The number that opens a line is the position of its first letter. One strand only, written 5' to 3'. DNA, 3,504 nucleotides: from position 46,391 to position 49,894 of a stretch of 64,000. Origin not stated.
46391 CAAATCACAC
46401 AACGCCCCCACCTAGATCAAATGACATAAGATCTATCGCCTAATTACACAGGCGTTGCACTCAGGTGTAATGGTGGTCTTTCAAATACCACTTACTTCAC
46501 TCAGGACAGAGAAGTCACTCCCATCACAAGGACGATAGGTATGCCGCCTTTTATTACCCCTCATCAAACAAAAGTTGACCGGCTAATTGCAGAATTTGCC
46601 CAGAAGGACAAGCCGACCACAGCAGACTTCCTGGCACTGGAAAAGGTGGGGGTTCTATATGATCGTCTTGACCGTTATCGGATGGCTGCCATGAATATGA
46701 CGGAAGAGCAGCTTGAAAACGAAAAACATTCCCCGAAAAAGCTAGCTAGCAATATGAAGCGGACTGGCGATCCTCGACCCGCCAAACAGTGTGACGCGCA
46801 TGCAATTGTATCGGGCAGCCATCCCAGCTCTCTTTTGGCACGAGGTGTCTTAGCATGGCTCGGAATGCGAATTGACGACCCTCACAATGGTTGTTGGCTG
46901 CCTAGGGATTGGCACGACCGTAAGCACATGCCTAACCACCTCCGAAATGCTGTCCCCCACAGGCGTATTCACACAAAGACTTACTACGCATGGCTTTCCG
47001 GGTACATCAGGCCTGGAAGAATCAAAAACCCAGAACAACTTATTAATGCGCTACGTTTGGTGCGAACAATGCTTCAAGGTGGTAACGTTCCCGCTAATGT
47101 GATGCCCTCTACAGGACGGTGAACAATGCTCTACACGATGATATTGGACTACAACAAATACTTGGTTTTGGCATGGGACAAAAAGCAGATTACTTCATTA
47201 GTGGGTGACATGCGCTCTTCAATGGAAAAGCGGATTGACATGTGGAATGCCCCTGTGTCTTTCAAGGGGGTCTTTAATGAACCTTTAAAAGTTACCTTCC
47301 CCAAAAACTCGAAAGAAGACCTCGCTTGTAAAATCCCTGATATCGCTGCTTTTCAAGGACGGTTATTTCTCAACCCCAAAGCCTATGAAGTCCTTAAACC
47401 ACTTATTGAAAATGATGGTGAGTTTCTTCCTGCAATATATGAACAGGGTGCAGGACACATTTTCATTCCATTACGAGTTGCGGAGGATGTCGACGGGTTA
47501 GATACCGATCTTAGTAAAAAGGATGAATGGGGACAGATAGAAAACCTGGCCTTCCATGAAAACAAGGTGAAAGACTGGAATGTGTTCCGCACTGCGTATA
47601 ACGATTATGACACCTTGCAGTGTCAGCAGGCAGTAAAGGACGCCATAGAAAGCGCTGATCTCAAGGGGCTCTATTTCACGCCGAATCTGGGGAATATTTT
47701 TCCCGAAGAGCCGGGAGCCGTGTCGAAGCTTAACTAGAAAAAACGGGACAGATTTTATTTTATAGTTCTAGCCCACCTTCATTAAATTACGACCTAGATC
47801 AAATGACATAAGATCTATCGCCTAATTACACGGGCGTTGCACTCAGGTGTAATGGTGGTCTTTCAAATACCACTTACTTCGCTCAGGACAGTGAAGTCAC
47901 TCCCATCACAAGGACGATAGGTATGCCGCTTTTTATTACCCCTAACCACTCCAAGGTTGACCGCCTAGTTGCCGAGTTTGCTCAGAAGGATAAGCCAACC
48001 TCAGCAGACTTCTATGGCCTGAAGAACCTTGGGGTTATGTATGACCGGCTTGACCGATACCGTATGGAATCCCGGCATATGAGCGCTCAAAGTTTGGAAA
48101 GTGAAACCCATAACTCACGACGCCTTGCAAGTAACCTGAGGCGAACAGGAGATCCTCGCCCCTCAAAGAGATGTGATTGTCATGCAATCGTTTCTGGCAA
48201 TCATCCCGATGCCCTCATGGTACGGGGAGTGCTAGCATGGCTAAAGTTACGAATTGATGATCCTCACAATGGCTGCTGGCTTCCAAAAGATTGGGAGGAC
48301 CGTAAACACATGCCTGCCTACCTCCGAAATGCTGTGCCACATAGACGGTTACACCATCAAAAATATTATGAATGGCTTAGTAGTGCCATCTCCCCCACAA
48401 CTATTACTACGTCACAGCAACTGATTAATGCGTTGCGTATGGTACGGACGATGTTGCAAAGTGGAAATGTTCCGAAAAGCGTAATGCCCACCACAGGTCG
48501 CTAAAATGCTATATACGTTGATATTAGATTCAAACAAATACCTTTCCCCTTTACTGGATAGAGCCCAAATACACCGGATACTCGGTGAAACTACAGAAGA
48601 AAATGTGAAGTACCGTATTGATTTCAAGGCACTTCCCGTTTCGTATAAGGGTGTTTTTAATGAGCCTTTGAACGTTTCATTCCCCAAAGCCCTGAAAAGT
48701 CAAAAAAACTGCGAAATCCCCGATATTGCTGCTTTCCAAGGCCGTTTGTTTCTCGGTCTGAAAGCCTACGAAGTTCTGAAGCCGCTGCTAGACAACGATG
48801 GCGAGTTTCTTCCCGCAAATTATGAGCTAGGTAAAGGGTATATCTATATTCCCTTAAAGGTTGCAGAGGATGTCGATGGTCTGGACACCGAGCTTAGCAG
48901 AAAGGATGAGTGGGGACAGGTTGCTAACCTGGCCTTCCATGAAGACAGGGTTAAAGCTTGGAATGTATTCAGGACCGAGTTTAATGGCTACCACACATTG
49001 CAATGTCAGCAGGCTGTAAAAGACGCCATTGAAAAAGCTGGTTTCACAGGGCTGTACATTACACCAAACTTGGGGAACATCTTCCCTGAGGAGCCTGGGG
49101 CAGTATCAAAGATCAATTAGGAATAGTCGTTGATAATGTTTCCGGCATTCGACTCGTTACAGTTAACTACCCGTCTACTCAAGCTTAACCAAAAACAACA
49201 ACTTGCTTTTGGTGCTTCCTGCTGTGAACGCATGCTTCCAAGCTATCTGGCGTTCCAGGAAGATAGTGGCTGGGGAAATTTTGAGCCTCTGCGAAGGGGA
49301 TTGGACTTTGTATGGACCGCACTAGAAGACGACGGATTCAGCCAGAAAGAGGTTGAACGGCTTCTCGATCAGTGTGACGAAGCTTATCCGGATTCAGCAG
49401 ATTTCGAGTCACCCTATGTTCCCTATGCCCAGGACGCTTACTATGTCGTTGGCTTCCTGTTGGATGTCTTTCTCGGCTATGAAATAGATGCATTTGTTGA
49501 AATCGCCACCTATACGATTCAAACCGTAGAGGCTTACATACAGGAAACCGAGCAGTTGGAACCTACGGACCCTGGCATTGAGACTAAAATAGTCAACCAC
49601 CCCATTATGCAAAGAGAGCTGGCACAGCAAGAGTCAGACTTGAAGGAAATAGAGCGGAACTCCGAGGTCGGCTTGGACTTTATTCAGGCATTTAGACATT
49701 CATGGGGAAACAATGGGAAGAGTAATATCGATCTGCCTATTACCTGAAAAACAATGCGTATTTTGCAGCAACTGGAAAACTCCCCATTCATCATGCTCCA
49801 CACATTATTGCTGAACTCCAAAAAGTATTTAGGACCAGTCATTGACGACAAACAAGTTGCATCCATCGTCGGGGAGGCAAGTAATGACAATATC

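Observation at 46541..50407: Tandem array of stand-alone AHH/HNH-EndoVII-like toxin genes with coupled and orphan immunity-like genes, with no visible delivery system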

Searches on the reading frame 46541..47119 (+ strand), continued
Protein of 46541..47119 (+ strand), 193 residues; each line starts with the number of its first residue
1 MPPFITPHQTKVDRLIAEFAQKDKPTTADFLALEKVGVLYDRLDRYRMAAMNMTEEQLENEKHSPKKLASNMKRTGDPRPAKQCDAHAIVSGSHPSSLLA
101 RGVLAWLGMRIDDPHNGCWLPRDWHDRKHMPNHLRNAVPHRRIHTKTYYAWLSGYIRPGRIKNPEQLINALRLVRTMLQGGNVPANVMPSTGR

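Call 111: search_protein_families(library=pfam, proteins=[L037:842-1168:+, L046:8936-9277:+, L027:11200-11478:+, L018:4573-5001:+, L009:11038-11388:-, L010:15624-15953:+, L009:3550-3900:+, L011:2876-5992:-, L081:11028-11708:-, L015:4306-5226:+], max_evalue=0.01)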
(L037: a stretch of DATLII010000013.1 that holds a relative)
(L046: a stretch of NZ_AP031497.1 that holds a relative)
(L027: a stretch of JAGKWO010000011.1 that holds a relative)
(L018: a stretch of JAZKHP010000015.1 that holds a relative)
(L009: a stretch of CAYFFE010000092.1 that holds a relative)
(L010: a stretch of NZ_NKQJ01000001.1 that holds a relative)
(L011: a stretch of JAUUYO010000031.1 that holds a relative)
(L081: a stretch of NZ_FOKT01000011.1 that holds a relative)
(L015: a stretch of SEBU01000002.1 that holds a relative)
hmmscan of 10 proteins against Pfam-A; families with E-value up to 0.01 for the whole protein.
L037:842-1168:+ (109 aa): 0 families

L046:8936-9277:+ (114 aa): 0 families

L027:11200-11478:+ (93 aa): 0 families

L018:4573-5001:+ (143 aa): 0 families

L009:11038-11388:- (117 aa): 2 families
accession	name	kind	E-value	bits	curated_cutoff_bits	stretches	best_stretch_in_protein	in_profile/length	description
PF12773.13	DZR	-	0.004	17.7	27.3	1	12-31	1-20/45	Double zinc ribbon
PF18912.6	DZR_2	-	0.0048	17.1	27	1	6-33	18-46/56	Double zinc ribbon domain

L010:15624-15953:+ (110 aa): 1 family
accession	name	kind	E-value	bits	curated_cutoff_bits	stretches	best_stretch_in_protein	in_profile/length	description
PF13560.12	HTH_31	-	0.00015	22.4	27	1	39-92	6-60/64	Helix-turn-helix domain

L009:3550-3900:+ (117 aa): 1 family
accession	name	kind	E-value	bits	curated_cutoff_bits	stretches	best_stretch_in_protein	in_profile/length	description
PF07238.19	PilZ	-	4.7e-14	53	22.5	1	14-105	13-101/102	PilZ domain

L011:2876-5992:- (1039 aa): 3 families
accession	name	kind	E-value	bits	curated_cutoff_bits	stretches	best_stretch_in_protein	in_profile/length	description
PF00873.25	ACR_tran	-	7.5e-157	524.3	28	1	1-1018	1-1020/1021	AcrB/AcrD/AcrF family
PF02355.23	SecD_SecF_C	-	7.5e-06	25.9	20.5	1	861-1010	31-178/189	Protein export membrane protein SecD/SecF, C-terminal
PF03176.21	MMPL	-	4.7e-05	22.9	20.5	1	858-1022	140-306/333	MMPL family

L081:11028-11708:- (227 aa): 1 family
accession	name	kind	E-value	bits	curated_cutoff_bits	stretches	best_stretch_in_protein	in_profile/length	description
PF00849.27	PseudoU_synth_2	-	1.3e-33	116.9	26.8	1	29-175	2-152/152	RNA pseudouridylate synthase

L015:4306-5226:+ (307 aa): 2 families
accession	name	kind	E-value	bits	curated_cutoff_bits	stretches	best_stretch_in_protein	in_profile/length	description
PF03466.25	LysR_substrate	-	5.2e-34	117.9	28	1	88-294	2-207/209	LysR substrate binding domain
PF00126.33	HTH_1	-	5.3e-17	62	26.6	1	4-62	1-59/60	Bacterial regulatory helix-turn-helix protein, lysR family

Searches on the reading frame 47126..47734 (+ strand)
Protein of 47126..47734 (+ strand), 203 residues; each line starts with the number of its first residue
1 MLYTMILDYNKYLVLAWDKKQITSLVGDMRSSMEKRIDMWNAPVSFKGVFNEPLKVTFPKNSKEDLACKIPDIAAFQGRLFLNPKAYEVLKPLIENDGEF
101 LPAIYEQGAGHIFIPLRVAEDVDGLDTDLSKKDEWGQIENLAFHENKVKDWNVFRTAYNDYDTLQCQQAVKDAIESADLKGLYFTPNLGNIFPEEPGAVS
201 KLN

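Call 3: search_protein_families(library=pfam, proteins=[window:47126-47734:+], max_evalue=1)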
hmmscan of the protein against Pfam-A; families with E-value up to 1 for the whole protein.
window:47126-47734:+ (203 aa): 2 families
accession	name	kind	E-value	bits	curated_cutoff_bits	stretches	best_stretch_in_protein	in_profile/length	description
PF07791.16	Imm11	-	5.5e-05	23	22.1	1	124-185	118-190/194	Immunity protein family (Imm11)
PF02567.21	PhzC-PhzF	-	0.19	11.6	27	1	90-144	134-187/281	Phenazine biosynthesis-like protein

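Call 4: search_protein_families(library=ncbifam, proteins=[window:47126-47734:+], max_evalue=1)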
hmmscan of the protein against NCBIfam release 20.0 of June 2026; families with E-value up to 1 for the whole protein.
window:47126-47734:+ (203 aa): 1 family
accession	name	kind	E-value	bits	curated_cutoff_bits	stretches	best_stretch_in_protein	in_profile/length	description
NF041507.1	HrpE_Xanth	equivalog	0.1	13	90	1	15-42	27-54/85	HrpE family protein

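Call 21: search_protein_families(library=padloc, proteins=[window:47126-47734:+], max_evalue=1)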
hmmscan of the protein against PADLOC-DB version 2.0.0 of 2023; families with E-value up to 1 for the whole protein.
window:47126-47734:+ (203 aa): 0 families

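Call 22: search_protein_families(library=phrogs, proteins=[window:47126-47734:+], max_evalue=1)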
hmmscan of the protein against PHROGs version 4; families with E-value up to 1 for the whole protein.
window:47126-47734:+ (203 aa): 1 family
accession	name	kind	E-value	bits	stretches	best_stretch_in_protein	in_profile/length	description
phrog_17602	-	unknown function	4e-07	30.8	1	68-192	66-190/190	-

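Call 23: find_homologous_proteins(query=window:47126-47734:+)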
Query window:47126-47734:+ (203 aa): 67 proteins with E <= 0.001 among 133 candidates.
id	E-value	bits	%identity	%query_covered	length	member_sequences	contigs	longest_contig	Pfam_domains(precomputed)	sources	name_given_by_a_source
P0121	2.8e-134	463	100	100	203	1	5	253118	-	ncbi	-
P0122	7.4e-116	403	86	100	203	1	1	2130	-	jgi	-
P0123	1.2e-87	311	70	100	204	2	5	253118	-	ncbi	-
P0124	1.4e-85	304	67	100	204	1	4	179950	-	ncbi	-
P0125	2.9e-81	290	64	100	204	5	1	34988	-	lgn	-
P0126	2.5e-80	287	63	100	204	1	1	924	PF07791.17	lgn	-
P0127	2.1e-79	284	62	100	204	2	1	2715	-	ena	-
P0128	3.0e-79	284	63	100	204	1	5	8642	-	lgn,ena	-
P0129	3.5e-79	283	65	100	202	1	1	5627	-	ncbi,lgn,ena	-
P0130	1.1e-78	282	63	100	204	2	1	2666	-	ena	-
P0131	2.6e-78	280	63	100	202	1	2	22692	-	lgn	-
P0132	2.5e-77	277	62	100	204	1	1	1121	-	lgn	-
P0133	7.1e-75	269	60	100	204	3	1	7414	-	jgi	-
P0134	3.5e-73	264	61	93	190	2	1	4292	-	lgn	-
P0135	1.5e-69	252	61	96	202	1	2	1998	-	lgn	-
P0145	4.6e-64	234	55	100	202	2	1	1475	PF07791.17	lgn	-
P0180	2.4e-45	173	45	96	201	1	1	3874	PF07791.17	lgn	-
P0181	4.3e-45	172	44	97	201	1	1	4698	PF07791.17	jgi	-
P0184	7.6e-38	148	41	94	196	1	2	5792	PF07791.17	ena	-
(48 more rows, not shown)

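Call 28: search_solved_structures(query=A3, max_evalue=10, show_alignments=2)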
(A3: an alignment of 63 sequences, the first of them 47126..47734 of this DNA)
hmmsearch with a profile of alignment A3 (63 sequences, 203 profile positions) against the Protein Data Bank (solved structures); distinct sequences matched with E-value up to 10: 2.
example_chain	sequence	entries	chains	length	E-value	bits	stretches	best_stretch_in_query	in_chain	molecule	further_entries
6a4c_A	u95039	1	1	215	0.00067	22.3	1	72-182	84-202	Uncharacterized protein MXAN_0049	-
2pt5_A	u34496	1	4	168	1.4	11.4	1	50-97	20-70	Shikimate kinase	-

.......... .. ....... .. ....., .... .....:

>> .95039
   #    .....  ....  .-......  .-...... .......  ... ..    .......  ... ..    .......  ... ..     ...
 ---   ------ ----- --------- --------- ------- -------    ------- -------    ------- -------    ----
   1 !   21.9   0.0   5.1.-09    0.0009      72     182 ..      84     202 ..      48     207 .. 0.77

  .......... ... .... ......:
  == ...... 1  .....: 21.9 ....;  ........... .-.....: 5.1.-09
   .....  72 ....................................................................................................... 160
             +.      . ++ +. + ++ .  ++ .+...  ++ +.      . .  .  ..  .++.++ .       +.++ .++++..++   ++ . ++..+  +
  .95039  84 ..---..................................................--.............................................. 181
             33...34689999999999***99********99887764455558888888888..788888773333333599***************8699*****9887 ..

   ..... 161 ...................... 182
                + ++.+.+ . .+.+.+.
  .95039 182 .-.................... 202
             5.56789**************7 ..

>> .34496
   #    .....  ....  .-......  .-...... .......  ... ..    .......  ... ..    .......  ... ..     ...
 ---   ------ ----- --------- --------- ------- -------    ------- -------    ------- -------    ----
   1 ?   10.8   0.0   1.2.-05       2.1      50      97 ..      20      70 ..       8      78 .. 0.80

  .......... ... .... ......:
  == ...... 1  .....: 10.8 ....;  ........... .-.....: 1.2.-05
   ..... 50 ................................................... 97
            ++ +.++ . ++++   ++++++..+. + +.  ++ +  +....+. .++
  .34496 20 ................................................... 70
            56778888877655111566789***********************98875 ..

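Call 38: predict_structure(alignment_id=A3)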
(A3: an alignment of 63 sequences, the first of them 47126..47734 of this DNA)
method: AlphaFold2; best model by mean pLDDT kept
length: 203 residues; sequences in the alignment: 63
mean_pLDDT: 93.9   pTM: 0.89
mean pLDDT of the five models: 93.9, 93.1, 93.0, 92.2, 91.9
residues with pLDDT >= 90: 179; 70-90: 15; 50-70: 6; < 50: 3
segments of 3 or more residues with pLDDT < 50: 201-203
pLDDT, mean of each block of 10 residues (from residue 1): 96 97 92 91 94 97 94 97 99 98 98 98 98 92 97 97 97 98 95 69 43
secondary structure, 60 per line:
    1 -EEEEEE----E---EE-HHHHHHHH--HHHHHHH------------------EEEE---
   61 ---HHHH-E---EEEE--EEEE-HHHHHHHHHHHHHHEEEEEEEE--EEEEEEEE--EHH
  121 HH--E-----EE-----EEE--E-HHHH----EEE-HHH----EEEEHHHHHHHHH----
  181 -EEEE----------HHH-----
elements in order: E2-7 H19-26 H29-35 E54-57 H64-67 E73-76 E79-82 H84-97 E98-105 E108-115 H119-122 E138-140 H145-148 E153-155 E164-167 H168-176 E182-185

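Call 42: fold_search(model_id=the predicted structure, library=pdb)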
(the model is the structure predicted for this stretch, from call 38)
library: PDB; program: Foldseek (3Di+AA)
matches with E <= 10: 189; with E <= 0.001: 1
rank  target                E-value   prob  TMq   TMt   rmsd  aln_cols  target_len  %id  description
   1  6a4c_MODEL_1_A        5.5e-07  1.00  0.60  0.57   4.5       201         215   17  Solution structure of MXAN_0049 (released 2019-06-19)
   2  8ylu_A                1.2e+00  0.02  0.14  0.08  22.2       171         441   16  structure of phage T6 topoisomerase II central domain bound with DNA (released 2024-09-25)
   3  3j6x_22               1.4e+00  0.02  0.13  0.18  12.3       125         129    9  S. cerevisiae 80S ribosome bound with Taura syndrome virus (TSV) IRES, 5 degree rotation (Class II) (released 2014-06-11)
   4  1ed8_A                2.3e+00  0.01  0.12  0.06  17.1       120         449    8  STRUCTURE OF E. COLI ALKALINE PHOSPHATASE INHIBITED BY THE INORGANIC PHOSPHATE AT 1.75A RESOLUTION (released 2000-09-20)
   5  2jbp_A                2.5e+00  0.05  0.15  0.11   5.1        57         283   12  Protein kinase MK2 in complex with an inhibitor (crystal form-2, co- crystallization) (released 2007-03-20)
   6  8ziq_O                2.5e+00  0.02  0.16  0.07  11.7       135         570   11  HerA-DUF4297 complex with DNA (released 2025-03-12)
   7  1uyt_B                2.6e+00  0.11  0.14  0.05   2.7        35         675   17  Acetyl-CoA carboxylase carboxyltransferase domain (released 2004-03-29)
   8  1ali_A                2.6e+00  0.02  0.13  0.07  16.2       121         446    7  ALKALINE PHOSPHATASE MUTANT (H412N) (released 1995-11-14)
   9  6r0z_N                2.8e+00  0.05  0.13  0.05   3.5        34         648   20  Thermus thermophilus V/A-type ATPase/synthase, rotational state 1L (released 2019-08-28)
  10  7olc_LX               2.8e+00  0.03  0.12  0.18   5.4        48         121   21  Thermophilic eukaryotic 80S ribosome at idle POST state (released 2022-01-26)
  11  2g9y_A                3.0e+00  0.01  0.12  0.06  17.2       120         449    8  Structure of S102T E. coli alkaline phosphatase in presence of phosphate at 2.00 A resolution (released 2006-10-10)
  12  6udo_A                3.0e+00  0.01  0.11  0.06  15.4       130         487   12  Human IMPDH2 treated with ATP, IMP, and 20 mM GTP. Fully compressed filament segment reconstruction. (released 2020-03-25)
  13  1uyr_A                3.2e+00  0.07  0.14  0.05   2.9        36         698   22  Acetyl-CoA Carboxylase Carboxyltransferase Domain in complex with inhibitor Diclofop (released 2004-03-29)
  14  9qms_L                3.2e+00  0.04  0.12  0.05   6.3        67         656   16  DNA-PK bound to 153 bp H2AX nucleosome with ATPyS (released 2026-01-14)
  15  9xy8_A                3.2e+00  0.03  0.15  0.12   7.3       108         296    6  One of a series of engineered variants of I-OnuI meganuclease targeting altered DNA target sequence (released 2025-09-10)
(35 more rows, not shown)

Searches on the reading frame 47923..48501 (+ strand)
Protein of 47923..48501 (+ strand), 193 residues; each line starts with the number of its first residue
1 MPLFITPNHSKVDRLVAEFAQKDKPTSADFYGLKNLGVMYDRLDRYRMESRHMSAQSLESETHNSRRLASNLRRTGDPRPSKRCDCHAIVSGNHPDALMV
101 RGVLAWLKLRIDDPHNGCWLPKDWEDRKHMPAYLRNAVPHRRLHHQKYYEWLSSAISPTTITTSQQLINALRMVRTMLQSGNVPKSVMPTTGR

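Call 3: search_protein_families(library=pfam, proteins=[window:47923-48501:+], max_evalue=1)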
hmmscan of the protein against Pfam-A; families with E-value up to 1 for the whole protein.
window:47923-48501:+ (193 aa): 1 family
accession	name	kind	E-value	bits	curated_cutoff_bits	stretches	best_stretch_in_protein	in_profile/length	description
PF14412.12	AHH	-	2.1e-08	34.6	22.3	1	71-166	4-93/111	A nuclease family of the HNH/ENDO VII superfamily with conserved AHH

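Call 4: search_protein_families(library=ncbifam, proteins=[window:47923-48501:+], max_evalue=1)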
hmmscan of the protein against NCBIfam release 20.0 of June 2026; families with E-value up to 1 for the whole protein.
window:47923-48501:+ (193 aa): 0 families

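Call 21: search_protein_families(library=padloc, proteins=[window:47923-48501:+], max_evalue=1)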
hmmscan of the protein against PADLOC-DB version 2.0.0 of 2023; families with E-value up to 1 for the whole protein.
window:47923-48501:+ (193 aa): 0 families

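Call 22: search_protein_families(library=phrogs, proteins=[window:47923-48501:+], max_evalue=1)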
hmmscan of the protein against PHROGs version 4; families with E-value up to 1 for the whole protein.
window:47923-48501:+ (193 aa): 2 families
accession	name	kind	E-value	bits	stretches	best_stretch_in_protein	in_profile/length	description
phrog_17620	-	unknown function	7.3e-11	43.2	1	57-188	98-232/242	-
phrog_25841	-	unknown function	9.8e-10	39.7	1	50-185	63-194/202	-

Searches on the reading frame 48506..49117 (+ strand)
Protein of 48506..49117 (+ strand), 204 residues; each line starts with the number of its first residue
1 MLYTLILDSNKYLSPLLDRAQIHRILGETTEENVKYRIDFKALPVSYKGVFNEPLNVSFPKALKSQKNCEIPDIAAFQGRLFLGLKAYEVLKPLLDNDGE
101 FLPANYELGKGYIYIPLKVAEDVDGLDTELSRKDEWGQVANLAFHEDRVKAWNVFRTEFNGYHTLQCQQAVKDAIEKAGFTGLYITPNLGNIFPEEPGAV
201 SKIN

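Call 3: search_protein_families(library=pfam, proteins=[window:48506-49117:+], max_evalue=1)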
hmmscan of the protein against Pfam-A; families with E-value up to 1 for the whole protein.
window:48506-49117:+ (204 aa): 3 families
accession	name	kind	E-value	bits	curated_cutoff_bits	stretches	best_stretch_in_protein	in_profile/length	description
PF07791.16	Imm11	-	1.8e-05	24.6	22.1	1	117-183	110-187/194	Immunity protein family (Imm11)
PF14775.11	NYD-SP28_assoc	-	0.19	12.3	27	0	136-164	3-30/60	Sperm tail C-terminal domain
PF25168.1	Beta-prop_WDR36-Utp21_2nd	-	0.22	11.2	84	1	126-176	65-114/335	WDR36/Utp21 second beta-propeller domain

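Call 4: search_protein_families(library=ncbifam, proteins=[window:48506-49117:+], max_evalue=1)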
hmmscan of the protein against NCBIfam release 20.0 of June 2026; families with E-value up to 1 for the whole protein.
window:48506-49117:+ (204 aa): 0 families

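Call 21: search_protein_families(library=padloc, proteins=[window:48506-49117:+], max_evalue=1)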
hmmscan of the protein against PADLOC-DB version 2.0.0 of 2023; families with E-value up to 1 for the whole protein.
window:48506-49117:+ (204 aa): 0 families

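Call 22: search_protein_families(library=phrogs, proteins=[window:48506-49117:+], max_evalue=1)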
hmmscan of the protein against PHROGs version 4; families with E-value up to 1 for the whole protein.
window:48506-49117:+ (204 aa): 1 family
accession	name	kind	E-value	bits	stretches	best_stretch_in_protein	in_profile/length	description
phrog_17602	-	unknown function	1.5e-06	29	1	65-193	62-190/190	-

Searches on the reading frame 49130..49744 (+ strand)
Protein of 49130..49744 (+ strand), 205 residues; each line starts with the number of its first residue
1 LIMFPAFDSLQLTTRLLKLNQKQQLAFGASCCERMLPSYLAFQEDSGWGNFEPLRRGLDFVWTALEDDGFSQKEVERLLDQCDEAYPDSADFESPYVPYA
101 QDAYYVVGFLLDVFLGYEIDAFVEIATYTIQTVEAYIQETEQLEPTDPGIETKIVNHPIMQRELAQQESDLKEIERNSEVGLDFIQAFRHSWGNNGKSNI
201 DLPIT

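Call 3: search_protein_families(library=pfam, proteins=[window:49130-49744:+], max_evalue=1)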
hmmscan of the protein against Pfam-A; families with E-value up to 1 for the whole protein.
window:49130-49744:+ (205 aa): 1 family
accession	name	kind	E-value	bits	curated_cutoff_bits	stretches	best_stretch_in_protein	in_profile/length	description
PF04222.17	DUF416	-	6.6e-32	111.1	23.7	1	13-200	3-185/188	Protein of unknown function (DUF416)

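Call 4: search_protein_families(library=ncbifam, proteins=[window:49130-49744:+], max_evalue=1)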
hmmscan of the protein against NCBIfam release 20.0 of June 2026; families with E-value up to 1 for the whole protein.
window:49130-49744:+ (205 aa): 1 family
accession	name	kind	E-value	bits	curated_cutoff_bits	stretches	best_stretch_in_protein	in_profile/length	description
NF052596.1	RR_EAL_PvrR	equivalog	0.07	11.7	580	1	2-38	56-92/398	response regulator cyclic di-GMP phosphodiesterase PvrR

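Call 21: search_protein_families(library=padloc, proteins=[window:49130-49744:+], max_evalue=1)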
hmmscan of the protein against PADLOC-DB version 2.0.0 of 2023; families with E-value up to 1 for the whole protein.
window:49130-49744:+ (205 aa): 0 families

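Call 22: search_protein_families(library=phrogs, proteins=[window:49130-49744:+], max_evalue=1)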
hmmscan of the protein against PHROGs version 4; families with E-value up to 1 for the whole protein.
window:49130-49744:+ (205 aa): 1 family
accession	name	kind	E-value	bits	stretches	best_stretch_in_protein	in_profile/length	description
phrog_18987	-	unknown function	0.023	15.1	1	63-100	57-94/269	-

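Call 104: search_solved_structures(query=window:49136-49744:+, max_evalue=0.01)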
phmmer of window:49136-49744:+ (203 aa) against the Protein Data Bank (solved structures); distinct sequences matched with E-value up to 0.01: 2.
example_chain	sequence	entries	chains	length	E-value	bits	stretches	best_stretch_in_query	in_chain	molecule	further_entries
2q9r_A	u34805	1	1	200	1.4e-18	70.9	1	14-201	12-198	Protein of unknown function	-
3f7c_A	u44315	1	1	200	0.0018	21.6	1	16-199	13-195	protein of unknown function (DUF416)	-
